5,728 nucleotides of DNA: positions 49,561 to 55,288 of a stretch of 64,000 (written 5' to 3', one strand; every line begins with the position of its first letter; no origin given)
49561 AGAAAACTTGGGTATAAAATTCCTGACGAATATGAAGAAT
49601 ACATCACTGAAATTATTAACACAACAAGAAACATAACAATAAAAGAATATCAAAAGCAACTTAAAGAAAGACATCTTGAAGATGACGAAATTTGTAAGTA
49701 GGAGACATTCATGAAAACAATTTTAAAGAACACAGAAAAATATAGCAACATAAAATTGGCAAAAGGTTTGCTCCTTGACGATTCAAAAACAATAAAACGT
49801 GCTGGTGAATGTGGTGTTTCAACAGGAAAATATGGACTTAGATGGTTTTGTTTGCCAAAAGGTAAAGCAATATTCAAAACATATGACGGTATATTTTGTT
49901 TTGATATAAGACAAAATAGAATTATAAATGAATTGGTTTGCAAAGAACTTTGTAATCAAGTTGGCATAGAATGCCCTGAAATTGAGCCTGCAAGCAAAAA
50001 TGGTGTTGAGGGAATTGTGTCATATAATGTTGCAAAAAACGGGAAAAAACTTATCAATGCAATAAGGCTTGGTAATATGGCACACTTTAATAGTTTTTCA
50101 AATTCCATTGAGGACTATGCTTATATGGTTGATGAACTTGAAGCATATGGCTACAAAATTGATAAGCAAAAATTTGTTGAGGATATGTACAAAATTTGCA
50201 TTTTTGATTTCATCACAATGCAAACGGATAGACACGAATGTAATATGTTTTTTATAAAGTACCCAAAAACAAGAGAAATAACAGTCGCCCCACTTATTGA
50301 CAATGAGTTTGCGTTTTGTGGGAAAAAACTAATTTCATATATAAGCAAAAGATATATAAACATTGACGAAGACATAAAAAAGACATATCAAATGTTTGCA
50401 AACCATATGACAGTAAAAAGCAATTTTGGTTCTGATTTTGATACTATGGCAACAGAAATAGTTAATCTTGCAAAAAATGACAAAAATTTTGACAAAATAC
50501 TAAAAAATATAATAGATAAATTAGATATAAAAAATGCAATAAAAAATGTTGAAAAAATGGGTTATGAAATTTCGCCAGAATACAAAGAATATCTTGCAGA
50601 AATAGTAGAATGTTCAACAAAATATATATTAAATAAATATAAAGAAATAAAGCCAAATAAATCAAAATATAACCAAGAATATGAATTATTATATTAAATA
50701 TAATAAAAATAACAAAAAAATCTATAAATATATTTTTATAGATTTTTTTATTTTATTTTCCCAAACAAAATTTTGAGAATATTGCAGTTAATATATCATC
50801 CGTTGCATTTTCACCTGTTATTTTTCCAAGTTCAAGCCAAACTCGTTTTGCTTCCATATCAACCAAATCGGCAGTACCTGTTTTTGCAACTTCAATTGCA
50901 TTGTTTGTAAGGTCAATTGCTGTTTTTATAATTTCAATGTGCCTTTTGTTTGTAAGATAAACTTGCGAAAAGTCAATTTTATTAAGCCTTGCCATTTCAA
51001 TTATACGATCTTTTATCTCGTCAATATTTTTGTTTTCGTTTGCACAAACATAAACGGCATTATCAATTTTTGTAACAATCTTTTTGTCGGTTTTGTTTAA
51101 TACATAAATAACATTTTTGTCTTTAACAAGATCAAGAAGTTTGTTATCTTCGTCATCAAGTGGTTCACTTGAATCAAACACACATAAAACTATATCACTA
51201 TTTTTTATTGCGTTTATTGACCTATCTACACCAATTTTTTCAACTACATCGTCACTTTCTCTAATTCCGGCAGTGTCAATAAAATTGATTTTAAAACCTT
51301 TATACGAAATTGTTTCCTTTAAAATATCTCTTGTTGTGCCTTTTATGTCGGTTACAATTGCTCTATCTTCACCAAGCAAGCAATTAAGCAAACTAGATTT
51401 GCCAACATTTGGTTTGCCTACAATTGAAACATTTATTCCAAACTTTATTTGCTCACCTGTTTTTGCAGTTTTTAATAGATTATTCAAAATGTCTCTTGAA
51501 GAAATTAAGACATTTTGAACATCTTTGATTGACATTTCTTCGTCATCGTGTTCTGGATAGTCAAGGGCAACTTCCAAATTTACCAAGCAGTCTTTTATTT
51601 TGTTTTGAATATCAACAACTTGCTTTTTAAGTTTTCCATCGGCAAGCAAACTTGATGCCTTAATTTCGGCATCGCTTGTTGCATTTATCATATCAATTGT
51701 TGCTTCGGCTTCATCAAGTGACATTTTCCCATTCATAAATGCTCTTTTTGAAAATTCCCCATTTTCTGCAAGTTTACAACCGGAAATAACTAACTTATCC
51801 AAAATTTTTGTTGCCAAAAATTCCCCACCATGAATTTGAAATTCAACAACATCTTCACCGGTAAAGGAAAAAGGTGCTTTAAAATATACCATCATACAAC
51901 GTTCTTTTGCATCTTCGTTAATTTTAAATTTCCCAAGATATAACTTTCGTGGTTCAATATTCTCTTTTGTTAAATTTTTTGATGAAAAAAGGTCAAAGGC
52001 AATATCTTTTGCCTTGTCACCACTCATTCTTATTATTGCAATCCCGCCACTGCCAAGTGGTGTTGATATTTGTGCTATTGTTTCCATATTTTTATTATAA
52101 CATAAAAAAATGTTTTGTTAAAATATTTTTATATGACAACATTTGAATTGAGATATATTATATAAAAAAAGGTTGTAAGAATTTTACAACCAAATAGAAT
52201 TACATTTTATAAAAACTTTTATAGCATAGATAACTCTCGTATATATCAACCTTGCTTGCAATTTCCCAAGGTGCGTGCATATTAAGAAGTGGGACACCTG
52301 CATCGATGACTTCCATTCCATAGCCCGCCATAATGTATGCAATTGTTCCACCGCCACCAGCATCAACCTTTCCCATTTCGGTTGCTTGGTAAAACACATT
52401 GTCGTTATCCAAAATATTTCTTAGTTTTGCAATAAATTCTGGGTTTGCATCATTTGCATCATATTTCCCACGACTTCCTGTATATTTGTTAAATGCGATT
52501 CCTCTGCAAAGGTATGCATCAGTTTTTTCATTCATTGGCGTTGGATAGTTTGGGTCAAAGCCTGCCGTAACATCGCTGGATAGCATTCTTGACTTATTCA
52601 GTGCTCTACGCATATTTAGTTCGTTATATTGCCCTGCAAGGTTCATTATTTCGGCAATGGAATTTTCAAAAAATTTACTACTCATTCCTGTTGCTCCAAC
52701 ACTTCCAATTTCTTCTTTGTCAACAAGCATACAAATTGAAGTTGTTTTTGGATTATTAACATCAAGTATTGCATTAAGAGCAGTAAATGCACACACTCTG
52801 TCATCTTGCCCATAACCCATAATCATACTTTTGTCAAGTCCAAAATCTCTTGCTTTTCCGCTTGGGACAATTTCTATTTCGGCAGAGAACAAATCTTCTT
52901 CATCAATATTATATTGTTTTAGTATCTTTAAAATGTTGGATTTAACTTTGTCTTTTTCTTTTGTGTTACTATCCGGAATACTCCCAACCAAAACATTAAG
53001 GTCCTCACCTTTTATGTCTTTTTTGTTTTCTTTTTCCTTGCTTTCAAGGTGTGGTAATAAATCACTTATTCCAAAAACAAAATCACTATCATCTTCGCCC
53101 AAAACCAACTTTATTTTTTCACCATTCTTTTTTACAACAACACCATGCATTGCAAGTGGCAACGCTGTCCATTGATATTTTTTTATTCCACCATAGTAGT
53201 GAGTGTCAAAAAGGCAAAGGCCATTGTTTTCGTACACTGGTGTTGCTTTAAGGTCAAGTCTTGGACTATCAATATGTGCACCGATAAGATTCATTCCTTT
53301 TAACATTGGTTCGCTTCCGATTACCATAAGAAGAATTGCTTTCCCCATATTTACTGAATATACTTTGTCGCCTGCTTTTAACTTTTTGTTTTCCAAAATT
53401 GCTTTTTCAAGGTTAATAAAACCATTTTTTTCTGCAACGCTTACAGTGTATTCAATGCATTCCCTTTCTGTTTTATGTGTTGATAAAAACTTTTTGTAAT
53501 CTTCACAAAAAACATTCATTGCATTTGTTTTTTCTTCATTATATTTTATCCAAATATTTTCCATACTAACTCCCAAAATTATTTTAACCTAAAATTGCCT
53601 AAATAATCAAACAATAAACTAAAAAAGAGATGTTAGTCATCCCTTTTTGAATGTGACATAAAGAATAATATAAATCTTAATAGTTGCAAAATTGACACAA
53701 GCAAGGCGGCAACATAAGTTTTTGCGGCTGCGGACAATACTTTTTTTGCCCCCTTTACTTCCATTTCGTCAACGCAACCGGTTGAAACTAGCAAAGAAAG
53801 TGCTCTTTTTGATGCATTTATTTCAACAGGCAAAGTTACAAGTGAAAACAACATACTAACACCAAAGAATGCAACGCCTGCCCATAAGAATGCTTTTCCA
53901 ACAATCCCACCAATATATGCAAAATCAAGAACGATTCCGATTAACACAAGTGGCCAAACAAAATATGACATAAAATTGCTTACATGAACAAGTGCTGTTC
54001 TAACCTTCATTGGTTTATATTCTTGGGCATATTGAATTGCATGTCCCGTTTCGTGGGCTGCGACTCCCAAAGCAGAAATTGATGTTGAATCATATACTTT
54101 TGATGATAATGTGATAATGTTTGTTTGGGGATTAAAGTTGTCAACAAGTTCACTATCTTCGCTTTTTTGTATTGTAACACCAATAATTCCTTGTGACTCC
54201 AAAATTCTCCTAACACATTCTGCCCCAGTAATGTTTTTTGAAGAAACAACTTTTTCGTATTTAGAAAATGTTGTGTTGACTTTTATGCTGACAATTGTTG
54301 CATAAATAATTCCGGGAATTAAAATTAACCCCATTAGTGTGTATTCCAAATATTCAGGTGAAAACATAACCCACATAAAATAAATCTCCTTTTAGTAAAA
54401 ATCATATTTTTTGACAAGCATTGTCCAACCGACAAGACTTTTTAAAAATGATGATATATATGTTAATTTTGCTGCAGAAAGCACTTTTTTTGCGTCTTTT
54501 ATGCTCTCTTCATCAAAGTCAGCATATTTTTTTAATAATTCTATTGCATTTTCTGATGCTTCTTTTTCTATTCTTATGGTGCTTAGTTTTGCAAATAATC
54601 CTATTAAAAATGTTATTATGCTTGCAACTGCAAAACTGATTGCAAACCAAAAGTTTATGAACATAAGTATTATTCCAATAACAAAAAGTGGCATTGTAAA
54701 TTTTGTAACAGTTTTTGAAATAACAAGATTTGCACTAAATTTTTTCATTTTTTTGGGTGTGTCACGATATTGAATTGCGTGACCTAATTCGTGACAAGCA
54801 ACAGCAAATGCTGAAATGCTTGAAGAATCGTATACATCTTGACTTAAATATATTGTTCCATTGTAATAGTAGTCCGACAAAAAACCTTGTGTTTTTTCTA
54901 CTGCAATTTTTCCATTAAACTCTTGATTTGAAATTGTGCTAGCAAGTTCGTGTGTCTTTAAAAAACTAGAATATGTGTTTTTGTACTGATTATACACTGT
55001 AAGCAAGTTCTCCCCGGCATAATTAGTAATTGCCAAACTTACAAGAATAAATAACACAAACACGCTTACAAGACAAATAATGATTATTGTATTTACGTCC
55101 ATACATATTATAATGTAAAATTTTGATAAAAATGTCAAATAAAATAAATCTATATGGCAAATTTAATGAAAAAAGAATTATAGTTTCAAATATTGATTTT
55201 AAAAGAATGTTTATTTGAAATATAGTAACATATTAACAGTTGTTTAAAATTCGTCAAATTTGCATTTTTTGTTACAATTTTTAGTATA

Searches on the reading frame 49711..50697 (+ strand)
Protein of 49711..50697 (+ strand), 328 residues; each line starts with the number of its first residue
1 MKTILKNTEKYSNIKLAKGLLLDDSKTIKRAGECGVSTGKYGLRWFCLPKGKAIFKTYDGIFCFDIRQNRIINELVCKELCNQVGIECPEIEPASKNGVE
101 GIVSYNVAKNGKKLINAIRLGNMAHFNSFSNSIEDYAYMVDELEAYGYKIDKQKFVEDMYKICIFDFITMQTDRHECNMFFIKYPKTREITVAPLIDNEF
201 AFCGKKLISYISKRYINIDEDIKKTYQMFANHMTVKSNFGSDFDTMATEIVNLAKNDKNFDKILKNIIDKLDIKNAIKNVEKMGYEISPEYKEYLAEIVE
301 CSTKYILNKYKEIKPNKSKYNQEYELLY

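Call 3: search_protein_families(library=pfam, proteins=[window:49711-50697:+], max_evalue=1)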
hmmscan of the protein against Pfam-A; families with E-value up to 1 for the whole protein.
window:49711-50697:+ (328 aa): 4 families
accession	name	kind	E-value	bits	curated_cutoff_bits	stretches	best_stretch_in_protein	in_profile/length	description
PF07804.18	HipA_C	-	5.6e-06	26.6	30.5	1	52-266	22-204/213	HipA-like C-terminal domain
PF00454.33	PI3_PI4_kinase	-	0.0052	17.2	27.1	1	152-260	127-223/241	Phosphatidylinositol 3- and 4-kinase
PF06702.18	Fam20C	-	0.019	15.1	26.8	1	134-203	71-132/218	Golgi casein kinase, C-terminal, Fam20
PF01832.25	Glucosaminidase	-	0.52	11.4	30.2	0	227-300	50-119/123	Mannosyl-glycoprotein endo-beta-N-acetylglucosaminidase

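Call 9: search_protein_families(library=ncbifam, proteins=[window:49711-50697:+], max_evalue=0.1)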
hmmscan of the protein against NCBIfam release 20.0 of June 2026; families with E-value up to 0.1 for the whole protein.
window:49711-50697:+ (328 aa): 1 family
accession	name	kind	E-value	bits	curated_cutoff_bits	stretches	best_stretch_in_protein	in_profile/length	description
TIGR04436.1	SpoChoClust_3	subfamily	0.024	13.8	200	1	219-286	26-93/300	putative 2OG-Fe(II) oxygenase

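Call 29: search_protein_families(library=padloc, proteins=[window:49711-50697:+], max_evalue=0.1)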
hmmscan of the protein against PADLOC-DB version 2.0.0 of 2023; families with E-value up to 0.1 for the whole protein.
window:49711-50697:+ (328 aa): 5 families
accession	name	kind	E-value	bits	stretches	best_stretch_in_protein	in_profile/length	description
PDLC04339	PDC-M03A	-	4.7e-15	53.7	1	69-310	46-288/293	-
PDLC04340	PDC-M03A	-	1.3e-14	52.4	1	70-312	46-278/280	-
PDLC04344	PDC-M03A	-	1.5e-08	32.4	1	45-309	28-301/305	-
PDLC04342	PDC-M03A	-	4.1e-08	31.1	1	67-307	50-294/299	-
PDLC04345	PDC-M03A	-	0.00016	19.1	1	74-208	54-198/302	-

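Call 67: search_protein_families(library=phrogs, proteins=[window:49711-50697:+], max_evalue=0.01)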
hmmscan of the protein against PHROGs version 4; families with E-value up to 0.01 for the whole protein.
window:49711-50697:+ (328 aa): 4 families
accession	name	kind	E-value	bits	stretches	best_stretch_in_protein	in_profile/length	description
phrog_3162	-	unknown function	1.3e-07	32.4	1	68-295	40-238/247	-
phrog_8728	-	unknown function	3.8e-06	27.2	1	74-308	51-304/307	-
phrog_18032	-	lysis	0.008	16.9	0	260-322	108-164/248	endolysin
phrog_31814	-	other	0.0081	17.4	0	69-103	59-92/95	DNA methyltransferase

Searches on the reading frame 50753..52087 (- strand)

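Call 64: search_protein_families(library=pfam, proteins=[window:50753-52087:-], max_evalue=0.001)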
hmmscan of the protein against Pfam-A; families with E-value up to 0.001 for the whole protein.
window:50753-52087:- (444 aa): 8 families
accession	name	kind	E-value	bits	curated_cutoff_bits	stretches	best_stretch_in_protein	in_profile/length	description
PF12631.12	MnmE_helical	-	1.1e-41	143.7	40.1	1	124-441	1-211/211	MnmE helical domain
PF10396.14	TrmE_N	-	3.6e-35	121.1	29.8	1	3-121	1-117/117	GTP-binding protein TrmE N-terminus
PF01926.29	MMR_HSR1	-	1.8e-28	99.3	21.9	1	220-332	2-113/113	50S ribosome-binding GTPase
PF02421.24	FeoB_N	-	2.6e-09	37.2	27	1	219-335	2-117/156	Ferrous iron transport protein B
PF04548.22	AIG1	-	2.4e-07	30.7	27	1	219-323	2-109/212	AIG1 family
PF00350.29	Dynamin_N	-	1.3e-06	29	27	0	220-256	1-36/168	Dynamin family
PF00009.33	GTP_EFTU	-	1e-05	25.6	26.5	1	218-366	4-154/188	Elongation factor Tu GTP binding domain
PF03193.22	RsgA_GTPase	-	0.00056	20.2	30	0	220-277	109-170/174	RsgA GTPase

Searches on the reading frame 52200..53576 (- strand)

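Call 64: search_protein_families(library=pfam, proteins=[window:52200-53576:-], max_evalue=0.001)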
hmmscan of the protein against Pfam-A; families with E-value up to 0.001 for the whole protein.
window:52200-53576:- (458 aa): 2 families
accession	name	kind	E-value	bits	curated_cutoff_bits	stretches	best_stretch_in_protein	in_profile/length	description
PF02127.20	Peptidase_M18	-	1.6e-81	274.8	24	1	30-456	1-432/432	Aminopeptidase I zinc metalloprotease (M18)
PF05343.19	Peptidase_M42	-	3.1e-06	26.9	23.2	0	377-447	221-288/292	M42 glutamyl aminopeptidase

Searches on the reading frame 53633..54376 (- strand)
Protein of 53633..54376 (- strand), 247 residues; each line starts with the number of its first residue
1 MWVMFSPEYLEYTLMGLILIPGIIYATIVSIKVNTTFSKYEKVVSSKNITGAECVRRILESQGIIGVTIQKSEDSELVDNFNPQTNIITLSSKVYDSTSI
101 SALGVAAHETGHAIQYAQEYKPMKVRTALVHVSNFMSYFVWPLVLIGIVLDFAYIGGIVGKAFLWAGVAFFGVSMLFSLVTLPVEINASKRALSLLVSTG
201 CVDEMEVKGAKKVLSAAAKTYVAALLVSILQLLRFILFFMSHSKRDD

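Call 64: search_protein_families(library=pfam, proteins=[window:53633-54376:-], max_evalue=0.001)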
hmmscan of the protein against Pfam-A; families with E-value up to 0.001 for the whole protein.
window:53633-54376:- (247 aa): 1 family
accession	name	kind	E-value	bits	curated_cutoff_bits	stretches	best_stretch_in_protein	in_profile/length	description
PF04298.18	Zn_peptidase_2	-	2.3e-76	256.6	27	1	17-239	3-217/218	Putative neutral zinc metallopeptidase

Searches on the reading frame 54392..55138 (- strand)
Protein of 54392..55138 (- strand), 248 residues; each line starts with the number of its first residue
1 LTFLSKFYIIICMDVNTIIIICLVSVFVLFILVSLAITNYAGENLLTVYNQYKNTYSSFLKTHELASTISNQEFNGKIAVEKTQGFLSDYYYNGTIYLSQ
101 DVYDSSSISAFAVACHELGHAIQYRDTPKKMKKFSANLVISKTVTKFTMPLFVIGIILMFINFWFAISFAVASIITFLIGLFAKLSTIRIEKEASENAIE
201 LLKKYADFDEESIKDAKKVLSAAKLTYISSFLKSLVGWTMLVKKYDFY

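Call 64: search_protein_families(library=pfam, proteins=[window:54392-55138:-], max_evalue=0.001)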
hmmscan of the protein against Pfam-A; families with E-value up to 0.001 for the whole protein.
window:54392-55138:- (248 aa): 1 family
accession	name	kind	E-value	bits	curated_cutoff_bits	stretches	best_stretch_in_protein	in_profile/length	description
PF04298.18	Zn_peptidase_2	-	4.4e-37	128.2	27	1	28-237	2-209/218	Putative neutral zinc metallopeptidase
